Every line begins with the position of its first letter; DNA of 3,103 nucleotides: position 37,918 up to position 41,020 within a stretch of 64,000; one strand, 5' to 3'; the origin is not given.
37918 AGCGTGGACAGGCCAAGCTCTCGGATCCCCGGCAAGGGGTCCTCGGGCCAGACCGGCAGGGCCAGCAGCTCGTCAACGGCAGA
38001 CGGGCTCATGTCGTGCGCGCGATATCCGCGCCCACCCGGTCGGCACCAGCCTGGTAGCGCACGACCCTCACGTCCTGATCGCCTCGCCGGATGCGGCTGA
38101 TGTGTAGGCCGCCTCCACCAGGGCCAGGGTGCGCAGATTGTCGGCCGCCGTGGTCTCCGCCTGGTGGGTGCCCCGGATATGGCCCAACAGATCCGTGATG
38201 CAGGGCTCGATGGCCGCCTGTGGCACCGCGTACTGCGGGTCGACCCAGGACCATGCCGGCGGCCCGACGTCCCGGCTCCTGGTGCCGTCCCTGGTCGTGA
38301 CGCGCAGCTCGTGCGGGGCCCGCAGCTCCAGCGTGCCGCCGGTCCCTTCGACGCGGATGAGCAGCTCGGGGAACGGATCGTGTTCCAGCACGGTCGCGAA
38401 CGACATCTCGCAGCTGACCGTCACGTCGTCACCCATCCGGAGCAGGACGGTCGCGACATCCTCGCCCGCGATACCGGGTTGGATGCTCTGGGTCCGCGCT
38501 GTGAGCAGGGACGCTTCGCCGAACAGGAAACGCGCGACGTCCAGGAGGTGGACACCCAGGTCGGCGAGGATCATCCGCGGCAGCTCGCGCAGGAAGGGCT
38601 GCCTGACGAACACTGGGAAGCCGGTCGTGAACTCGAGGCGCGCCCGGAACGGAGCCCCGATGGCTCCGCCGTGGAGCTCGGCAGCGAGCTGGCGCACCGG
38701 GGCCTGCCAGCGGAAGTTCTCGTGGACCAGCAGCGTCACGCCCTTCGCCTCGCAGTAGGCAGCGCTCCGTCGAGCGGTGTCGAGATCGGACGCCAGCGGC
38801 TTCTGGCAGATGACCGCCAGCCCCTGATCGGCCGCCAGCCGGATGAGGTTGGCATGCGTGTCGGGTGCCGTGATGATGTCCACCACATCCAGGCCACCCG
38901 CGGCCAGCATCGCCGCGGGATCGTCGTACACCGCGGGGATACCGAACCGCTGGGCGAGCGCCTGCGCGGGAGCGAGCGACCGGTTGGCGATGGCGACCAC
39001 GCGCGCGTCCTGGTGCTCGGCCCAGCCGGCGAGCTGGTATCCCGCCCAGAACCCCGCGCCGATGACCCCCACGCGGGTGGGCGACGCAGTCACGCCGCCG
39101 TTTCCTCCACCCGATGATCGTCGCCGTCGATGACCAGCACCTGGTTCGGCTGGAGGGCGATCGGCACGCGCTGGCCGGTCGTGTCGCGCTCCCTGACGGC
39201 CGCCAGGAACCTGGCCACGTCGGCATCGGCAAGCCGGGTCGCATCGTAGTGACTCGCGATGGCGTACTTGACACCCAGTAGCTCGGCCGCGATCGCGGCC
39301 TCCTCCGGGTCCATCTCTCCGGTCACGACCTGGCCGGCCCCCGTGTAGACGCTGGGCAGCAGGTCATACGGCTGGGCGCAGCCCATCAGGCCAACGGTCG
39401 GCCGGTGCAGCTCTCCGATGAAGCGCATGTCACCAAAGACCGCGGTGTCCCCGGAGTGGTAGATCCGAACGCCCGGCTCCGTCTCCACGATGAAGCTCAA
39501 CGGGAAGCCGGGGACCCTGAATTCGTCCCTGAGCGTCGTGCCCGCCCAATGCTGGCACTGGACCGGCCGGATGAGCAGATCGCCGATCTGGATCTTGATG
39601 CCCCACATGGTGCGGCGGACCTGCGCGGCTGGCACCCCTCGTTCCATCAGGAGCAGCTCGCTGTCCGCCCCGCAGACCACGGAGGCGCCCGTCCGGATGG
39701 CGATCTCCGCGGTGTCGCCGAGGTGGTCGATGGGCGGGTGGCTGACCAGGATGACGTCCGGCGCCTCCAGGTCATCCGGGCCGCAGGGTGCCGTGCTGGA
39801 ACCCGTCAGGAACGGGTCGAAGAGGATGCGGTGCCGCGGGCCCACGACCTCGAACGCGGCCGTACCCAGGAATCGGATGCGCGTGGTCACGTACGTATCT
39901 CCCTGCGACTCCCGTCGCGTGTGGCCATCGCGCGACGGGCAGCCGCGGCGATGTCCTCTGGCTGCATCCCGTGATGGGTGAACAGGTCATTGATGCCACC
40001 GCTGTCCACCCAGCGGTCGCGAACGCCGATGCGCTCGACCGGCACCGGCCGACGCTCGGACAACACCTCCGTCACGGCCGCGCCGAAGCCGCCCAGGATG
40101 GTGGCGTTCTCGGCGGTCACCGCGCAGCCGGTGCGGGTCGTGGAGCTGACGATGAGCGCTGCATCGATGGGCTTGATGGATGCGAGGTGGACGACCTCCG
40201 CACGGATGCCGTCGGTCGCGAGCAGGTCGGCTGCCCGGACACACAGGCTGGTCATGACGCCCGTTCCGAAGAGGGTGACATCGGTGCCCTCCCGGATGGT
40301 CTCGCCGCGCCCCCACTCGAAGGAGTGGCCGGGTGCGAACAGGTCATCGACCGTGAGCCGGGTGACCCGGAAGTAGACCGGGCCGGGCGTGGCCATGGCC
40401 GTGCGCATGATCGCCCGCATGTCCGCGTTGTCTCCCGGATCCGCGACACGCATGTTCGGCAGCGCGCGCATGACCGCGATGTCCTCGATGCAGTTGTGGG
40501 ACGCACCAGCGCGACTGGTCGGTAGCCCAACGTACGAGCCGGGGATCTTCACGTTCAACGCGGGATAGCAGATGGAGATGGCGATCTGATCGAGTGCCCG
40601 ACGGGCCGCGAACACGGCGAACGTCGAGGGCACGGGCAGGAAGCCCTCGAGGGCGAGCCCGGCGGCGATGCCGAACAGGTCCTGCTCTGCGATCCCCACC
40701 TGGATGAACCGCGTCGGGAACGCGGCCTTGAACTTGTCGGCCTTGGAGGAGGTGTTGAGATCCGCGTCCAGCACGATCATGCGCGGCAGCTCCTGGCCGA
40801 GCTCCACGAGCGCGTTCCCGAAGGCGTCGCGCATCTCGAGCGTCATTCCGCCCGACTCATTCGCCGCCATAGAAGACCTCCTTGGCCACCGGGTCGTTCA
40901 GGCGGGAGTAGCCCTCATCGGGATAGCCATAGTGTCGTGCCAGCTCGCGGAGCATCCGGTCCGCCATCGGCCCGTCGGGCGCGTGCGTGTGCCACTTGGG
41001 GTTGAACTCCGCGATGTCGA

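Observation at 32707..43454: Eleven-kb coupled operon resembling, but not matching, known D-apiose/D-apionate and tetronate pathways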

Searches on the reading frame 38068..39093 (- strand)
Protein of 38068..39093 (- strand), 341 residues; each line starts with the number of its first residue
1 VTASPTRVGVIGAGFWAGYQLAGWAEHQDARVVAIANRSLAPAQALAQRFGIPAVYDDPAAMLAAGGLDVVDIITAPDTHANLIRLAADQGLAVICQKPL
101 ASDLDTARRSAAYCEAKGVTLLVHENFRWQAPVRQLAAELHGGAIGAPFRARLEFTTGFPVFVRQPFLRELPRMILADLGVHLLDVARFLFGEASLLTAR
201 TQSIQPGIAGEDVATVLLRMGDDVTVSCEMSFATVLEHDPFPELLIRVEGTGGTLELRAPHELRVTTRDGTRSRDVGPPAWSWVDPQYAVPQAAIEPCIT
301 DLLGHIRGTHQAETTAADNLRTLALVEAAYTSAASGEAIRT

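Call 6: search_protein_families(library=pfam, proteins=[window:38068-39093:-], max_evalue=0.01)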
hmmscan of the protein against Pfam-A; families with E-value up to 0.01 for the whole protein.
window:38068-39093:- (341 aa): 4 families
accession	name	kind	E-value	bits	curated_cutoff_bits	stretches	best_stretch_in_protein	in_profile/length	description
PF01408.29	GFO_IDH_MocA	-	7.3e-23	82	24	1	7-123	2-118/120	Oxidoreductase family, NAD-binding Rossmann fold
PF22725.1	GFO_IDH_MocA_C3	-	1.5e-17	64.2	27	1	134-256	2-124/124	GFO/IDH/MocA C-terminal domain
PF02894.22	GFO_IDH_MocA_C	-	2e-09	38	22.9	1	172-337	39-214/218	Oxidoreductase family, C-terminal alpha/beta domain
PF01488.26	Shikimate_DH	-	0.0029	18.1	24.3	1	6-53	13-59/138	Shikimate / quinate 5-dehydrogenase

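Call 10: search_protein_families(library=ncbifam, proteins=[window:38068-39093:-], max_evalue=0.001)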
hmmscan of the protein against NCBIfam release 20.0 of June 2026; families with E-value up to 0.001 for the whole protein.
window:38068-39093:- (341 aa): 7 families
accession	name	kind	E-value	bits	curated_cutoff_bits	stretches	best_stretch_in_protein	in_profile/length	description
TIGR04380.1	myo_inos_iolG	equivalog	1.7e-28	99.4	355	1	7-339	3-329/330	inositol 2-dehydrogenase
NF041392.1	XylDh_Gfo6_Halo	equivalog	1.2e-16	60.5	350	1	4-260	15-278/350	D-xylose 1-dehydrogenase Gfo6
NF052479.1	LevoglcsnDh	equivalog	1.7e-16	59.9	650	1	8-203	6-214/386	levoglucosan dehydrogenase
NF040723.1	UDP-GlcNAcDh_Arch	equivalog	5.8e-15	55.6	450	1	7-231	2-216/302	UDP-N-acetylglucosamine 3-dehydrogenase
NF008607.0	PRK11579.1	subfamily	2.3e-13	49.9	330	1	7-220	6-218/346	oxidoreductase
NF052679.1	InsChiInosDhIolG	equivalog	2e-07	30.4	540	1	7-151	4-151/343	bifunctional inositol 2-dehydrogenase/D-chiro-inositol 1-dehydrogenase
NF007574.0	PRK10206.1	equivalog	9.7e-07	28.1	352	1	32-222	31-218/345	oxidoreductase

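Call 79: find_homologous_proteins(query=window:38068-39093:-, max_evalue=1e-30)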
Query window:38068-39093:- (341 aa): 2977 proteins with E <= 1e-30 among 8000 candidates; the best 120 are listed.
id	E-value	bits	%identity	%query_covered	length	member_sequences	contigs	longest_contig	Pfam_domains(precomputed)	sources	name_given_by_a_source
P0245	1.0e-221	753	100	100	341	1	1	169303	PF01408.29,PF22725.2,PF02894.23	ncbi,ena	-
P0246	2.4e-172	591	78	100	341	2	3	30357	PF01408.29,PF22725.2,PF02894.23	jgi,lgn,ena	-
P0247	8.9e-163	560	76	99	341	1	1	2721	PF01408.29,PF22725.2,PF02894.23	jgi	jgi:D-apiose dehydrogenase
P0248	4.0e-156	538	74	94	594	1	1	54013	PF01557.24,PF01408.29,PF22725.2,PF02894.23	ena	-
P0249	7.8e-152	524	74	93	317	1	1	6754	PF01408.29,PF22725.2,PF02894.23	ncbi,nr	ncbi:MAG: Gfo/Idh/MocA family oxidoreductase, partial [Chloroflexi bacterium]|nr:Gfo/Idh/MocA family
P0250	1.9e-140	486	68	98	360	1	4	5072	PF01408.29,PF22725.2,PF02894.23,PF01488.27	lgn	-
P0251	1.9e-134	467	64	97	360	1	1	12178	PF01408.29,PF22725.2,PF02894.23,PF01488.27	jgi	jgi:D-apiose dehydrogenase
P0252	2.7e-134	466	65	99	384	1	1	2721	PF01408.29,PF22725.2,PF13380.13,PF02894.23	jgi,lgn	jgi:predicted dehydrogenase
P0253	1.2e-133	464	65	99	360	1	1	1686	PF01408.29,PF22725.2,PF02894.23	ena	-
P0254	7.6e-127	442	63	96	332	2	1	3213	PF01408.29,PF22725.2,PF02894.23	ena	-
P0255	1.3e-123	431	60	97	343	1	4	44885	PF01408.29,PF22725.2,PF13380.13,PF02894.23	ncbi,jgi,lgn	-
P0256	1.6e-121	424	61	97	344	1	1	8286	PF01408.29,PF22725.2,PF02894.23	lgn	-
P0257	4.2e-118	413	61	96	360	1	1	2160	PF01408.29,PF22725.2,PF02894.23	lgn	-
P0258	1.0e-112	395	57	99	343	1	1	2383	PF01408.29,PF22725.2,PF02894.23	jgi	jgi:predicted dehydrogenase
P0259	4.0e-112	393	57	99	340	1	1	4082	PF01408.29,PF22725.2,PF02894.23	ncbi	-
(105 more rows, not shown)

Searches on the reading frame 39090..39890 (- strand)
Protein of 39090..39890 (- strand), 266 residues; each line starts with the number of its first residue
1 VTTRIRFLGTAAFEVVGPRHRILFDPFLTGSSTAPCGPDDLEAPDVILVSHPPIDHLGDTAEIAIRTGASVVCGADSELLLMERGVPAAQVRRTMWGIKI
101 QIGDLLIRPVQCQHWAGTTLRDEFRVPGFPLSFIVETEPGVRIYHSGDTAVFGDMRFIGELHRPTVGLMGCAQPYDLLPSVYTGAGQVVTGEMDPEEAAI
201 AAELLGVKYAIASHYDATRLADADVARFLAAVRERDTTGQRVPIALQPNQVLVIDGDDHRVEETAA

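Call 6: search_protein_families(library=pfam, proteins=[window:39090-39890:-], max_evalue=0.01)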
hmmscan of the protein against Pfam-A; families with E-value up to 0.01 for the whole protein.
window:39090-39890:- (266 aa): 3 families
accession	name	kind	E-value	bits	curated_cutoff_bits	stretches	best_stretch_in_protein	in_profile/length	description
PF12706.13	Lactamase_B_2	-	5.4e-21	75.5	27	1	20-215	1-200/200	Beta-lactamase superfamily domain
PF13483.12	Lactamase_B_3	-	2.6e-08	34.4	24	1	4-158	1-120/160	Beta-lactamase superfamily domain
PF00753.33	Lactamase_B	-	1.7e-05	25.3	22.7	1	8-154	4-155/196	Metallo-beta-lactamase superfamily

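Call 10: search_protein_families(library=ncbifam, proteins=[window:39090-39890:-], max_evalue=0.001)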
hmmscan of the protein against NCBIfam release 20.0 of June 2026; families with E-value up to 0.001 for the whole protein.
window:39090-39890:- (266 aa): 4 families
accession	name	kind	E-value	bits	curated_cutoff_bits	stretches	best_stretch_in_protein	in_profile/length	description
NF001911.0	PRK00685.1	equivalog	5.3e-39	134.1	144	1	4-238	2-216/228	metal-dependent hydrolase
NF033106.1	blaL1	exception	0.00014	20.9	560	1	46-85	100-139/290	L1 family subclass B3 metallo-beta-lactamase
NF033105.1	bla_subclass_B3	equivalog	0.00057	19.3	240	1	46-83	64-101/257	subclass B3 metallo-beta-lactamase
NF000438.2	blaPOM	exception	0.00073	18.8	610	0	45-85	97-136/286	POM family subclass B3 metallo-beta-lactamase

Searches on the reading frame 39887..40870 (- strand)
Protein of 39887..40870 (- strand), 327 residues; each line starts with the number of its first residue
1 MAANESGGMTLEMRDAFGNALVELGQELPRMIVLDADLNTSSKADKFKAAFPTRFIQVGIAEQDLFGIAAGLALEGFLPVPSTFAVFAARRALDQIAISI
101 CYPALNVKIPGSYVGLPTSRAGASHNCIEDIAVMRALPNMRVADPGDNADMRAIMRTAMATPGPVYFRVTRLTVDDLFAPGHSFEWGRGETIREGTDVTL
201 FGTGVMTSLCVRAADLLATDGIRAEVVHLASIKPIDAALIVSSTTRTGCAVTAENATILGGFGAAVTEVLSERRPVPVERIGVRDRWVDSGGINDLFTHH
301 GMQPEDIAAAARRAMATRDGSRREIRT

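Call 6: search_protein_families(library=pfam, proteins=[window:39887-40870:-], max_evalue=0.01)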
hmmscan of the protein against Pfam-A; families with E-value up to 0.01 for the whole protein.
window:39887-40870:- (327 aa): 3 families
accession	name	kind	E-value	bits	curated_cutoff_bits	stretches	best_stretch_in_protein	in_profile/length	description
PF02779.29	Transket_pyr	-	8.1e-35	120.5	27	1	11-172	3-170/174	Transketolase, pyrimidine binding domain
PF02780.25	Transketolase_C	-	1e-29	103.4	25.9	1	187-307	1-124/124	Transketolase, C-terminal domain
PF22613.1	Transketolase_C_1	-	0.00014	22.5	27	1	195-233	11-49/113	Transketolase-like TK C-terminal domain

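Call 10: search_protein_families(library=ncbifam, proteins=[window:39887-40870:-], max_evalue=0.001)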
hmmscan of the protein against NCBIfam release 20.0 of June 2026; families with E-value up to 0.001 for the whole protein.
window:39887-40870:- (327 aa): 9 families
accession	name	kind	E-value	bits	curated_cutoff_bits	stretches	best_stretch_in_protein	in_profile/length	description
NF004559.0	PRK05899.2-5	equivalog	2.4e-70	237.5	488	1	8-316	315-625/627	transketolase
TIGR00204.1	dxs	equivalog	1.9e-50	172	465.95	1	10-315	309-615/616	1-deoxy-D-xylulose-5-phosphate synthase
NF004556.0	PRK05899.2-2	equivalog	8.1e-39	133.4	575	1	10-313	321-636/639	transketolase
NF003933.0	PRK05444.2-2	equivalog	2.9e-33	115.2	395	1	10-313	288-603/606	1-deoxy-D-xylulose-5-phosphate synthase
NF008968.0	PRK12315.1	subfamily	1.6e-27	96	510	1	21-311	289-577/582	1-deoxy-D-xylulose-5-phosphate synthase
NF006667.0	PRK09212.1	subfamily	1.2e-24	86.8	321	1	14-273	7-279/327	pyruvate dehydrogenase complex E1 component subunit beta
NF008854.0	PRK11892.1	equivalog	2.2e-22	79.4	454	1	52-271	188-416/464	pyruvate dehydrogenase complex E1 component subunit beta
TIGR00232.1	tktlase_bact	equivalog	4e-17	61.8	682.25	1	12-236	350-581/654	transketolase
NF004558.0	PRK05899.2-4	equivalog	6.1e-11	41.4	788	1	33-233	365-573/651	transketolase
